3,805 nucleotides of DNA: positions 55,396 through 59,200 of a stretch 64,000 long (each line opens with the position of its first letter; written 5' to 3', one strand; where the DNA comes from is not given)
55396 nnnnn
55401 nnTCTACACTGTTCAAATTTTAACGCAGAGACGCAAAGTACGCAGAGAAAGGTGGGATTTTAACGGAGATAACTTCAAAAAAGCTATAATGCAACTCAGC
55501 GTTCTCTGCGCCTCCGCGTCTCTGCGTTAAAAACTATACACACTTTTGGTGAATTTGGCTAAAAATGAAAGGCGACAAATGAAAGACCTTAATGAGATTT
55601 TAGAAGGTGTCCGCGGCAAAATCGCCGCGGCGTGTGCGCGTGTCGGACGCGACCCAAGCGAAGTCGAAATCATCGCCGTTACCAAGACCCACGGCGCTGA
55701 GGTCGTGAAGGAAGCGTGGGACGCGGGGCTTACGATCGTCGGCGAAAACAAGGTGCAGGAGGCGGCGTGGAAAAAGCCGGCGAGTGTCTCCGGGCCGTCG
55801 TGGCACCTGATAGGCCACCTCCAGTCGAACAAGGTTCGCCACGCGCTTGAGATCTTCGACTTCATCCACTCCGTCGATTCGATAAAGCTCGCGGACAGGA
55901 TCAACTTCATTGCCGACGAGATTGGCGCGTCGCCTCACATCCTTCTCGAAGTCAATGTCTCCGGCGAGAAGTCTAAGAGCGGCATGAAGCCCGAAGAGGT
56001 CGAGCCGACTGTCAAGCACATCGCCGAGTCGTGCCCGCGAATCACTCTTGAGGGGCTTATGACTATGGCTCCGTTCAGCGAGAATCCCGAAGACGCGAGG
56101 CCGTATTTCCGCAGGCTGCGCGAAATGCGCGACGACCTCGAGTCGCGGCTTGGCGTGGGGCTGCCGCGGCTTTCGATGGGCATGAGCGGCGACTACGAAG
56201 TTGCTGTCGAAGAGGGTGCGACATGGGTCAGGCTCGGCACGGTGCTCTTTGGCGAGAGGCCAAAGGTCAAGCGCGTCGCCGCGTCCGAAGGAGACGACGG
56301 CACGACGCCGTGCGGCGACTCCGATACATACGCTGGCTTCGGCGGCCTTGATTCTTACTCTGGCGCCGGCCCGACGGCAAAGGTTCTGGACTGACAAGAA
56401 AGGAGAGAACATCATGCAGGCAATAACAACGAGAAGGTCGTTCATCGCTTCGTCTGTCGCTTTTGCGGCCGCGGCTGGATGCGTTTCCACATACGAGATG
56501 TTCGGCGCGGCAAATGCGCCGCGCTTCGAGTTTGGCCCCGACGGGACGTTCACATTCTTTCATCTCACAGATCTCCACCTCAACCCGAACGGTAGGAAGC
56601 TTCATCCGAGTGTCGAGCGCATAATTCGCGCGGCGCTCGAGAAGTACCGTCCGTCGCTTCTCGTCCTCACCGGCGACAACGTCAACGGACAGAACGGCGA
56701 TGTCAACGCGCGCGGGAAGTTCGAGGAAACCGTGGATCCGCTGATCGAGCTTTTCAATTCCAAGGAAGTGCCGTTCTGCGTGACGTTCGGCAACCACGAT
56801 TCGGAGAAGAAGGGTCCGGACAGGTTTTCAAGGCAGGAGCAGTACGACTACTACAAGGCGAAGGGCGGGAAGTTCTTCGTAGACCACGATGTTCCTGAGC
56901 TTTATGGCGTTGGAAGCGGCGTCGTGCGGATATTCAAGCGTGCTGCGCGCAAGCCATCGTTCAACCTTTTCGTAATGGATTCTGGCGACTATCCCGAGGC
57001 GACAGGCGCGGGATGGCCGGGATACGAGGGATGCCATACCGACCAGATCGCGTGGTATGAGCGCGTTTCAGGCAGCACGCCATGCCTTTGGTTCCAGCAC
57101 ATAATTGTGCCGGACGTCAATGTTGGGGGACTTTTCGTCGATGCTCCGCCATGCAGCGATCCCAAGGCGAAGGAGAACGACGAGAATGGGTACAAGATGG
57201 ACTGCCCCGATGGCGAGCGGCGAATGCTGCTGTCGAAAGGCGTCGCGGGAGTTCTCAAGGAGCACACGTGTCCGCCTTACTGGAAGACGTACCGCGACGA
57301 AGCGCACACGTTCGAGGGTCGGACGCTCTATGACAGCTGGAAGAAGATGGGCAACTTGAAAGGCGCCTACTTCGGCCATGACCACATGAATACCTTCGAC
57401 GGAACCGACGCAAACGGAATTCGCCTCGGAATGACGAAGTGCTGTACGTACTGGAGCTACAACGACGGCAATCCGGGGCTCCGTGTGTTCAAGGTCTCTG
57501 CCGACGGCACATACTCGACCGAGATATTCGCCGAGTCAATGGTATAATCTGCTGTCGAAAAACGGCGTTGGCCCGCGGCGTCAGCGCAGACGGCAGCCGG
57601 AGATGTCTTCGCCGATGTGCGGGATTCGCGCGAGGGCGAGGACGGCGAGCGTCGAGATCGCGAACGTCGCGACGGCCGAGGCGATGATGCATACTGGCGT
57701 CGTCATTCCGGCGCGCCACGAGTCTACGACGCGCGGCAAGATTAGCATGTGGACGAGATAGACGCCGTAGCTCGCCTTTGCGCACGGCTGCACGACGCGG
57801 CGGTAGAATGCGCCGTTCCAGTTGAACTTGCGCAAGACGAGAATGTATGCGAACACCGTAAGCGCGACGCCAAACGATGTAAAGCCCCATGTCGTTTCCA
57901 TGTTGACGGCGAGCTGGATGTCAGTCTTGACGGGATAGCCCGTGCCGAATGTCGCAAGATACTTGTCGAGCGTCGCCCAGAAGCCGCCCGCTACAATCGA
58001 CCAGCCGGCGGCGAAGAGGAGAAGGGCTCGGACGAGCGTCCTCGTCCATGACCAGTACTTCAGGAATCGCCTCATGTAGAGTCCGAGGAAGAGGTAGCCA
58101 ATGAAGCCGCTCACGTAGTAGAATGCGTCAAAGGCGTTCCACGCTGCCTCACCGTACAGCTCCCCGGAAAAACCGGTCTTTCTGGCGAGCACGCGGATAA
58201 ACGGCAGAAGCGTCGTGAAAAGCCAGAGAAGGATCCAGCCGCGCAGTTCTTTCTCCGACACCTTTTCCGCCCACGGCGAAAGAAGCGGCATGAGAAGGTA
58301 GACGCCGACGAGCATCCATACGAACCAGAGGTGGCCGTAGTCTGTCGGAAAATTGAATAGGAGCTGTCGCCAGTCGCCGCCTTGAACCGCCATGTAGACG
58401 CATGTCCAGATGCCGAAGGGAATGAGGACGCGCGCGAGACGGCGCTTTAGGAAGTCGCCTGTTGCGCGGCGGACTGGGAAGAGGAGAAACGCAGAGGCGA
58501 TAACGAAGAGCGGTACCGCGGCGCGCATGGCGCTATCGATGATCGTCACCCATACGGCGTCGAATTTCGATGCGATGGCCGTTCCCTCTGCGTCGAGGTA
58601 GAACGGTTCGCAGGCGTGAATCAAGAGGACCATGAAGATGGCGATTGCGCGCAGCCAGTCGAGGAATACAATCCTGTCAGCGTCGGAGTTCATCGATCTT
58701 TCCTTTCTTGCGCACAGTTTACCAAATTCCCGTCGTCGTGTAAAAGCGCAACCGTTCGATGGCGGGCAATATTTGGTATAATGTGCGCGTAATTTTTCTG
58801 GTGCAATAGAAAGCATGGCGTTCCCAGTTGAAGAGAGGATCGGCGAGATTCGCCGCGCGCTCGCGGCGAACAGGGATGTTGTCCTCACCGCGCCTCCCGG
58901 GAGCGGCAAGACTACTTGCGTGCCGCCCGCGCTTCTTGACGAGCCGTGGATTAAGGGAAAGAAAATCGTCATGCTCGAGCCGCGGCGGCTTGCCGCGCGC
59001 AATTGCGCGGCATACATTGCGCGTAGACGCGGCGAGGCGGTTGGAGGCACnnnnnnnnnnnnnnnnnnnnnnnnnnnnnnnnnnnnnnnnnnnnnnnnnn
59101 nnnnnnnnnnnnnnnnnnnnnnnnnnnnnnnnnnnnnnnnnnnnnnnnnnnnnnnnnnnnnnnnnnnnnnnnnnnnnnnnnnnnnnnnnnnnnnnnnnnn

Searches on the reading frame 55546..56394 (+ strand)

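Call 72: search_protein_families(library=pfam, proteins=[window:55546-56394:+], max_evalue=0.001)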
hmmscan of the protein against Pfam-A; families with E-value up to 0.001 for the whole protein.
window:55546-56394:+ (282 aa): 1 family
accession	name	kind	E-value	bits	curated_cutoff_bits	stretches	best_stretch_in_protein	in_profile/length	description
PF01168.26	Ala_racemase_N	-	2.9e-25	89.7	24.1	1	38-239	19-220/220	Alanine racemase, N-terminal domain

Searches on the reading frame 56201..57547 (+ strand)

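Call 72: search_protein_families(library=pfam, proteins=[window:56201-57547:+], max_evalue=0.001)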
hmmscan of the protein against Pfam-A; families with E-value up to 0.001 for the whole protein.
window:56201-57547:+ (448 aa): 1 family
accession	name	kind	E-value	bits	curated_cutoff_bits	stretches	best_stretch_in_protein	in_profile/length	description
PF00149.33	Metallophos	-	2.8e-13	51.2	21.5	1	118-220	2-102/191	Calcineurin-like phosphoesterase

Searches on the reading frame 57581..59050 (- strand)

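Call 72: search_protein_families(library=pfam, proteins=[window:57581-59050:-], max_evalue=0.001)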
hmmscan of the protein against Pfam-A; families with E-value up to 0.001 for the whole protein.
window:57581-59050:- (489 aa): 1 family
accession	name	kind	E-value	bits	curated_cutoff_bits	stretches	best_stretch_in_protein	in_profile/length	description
PF01757.29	Acyl_transf_3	-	6.2e-37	127.8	31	1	128-469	2-324/326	Acyltransferase domain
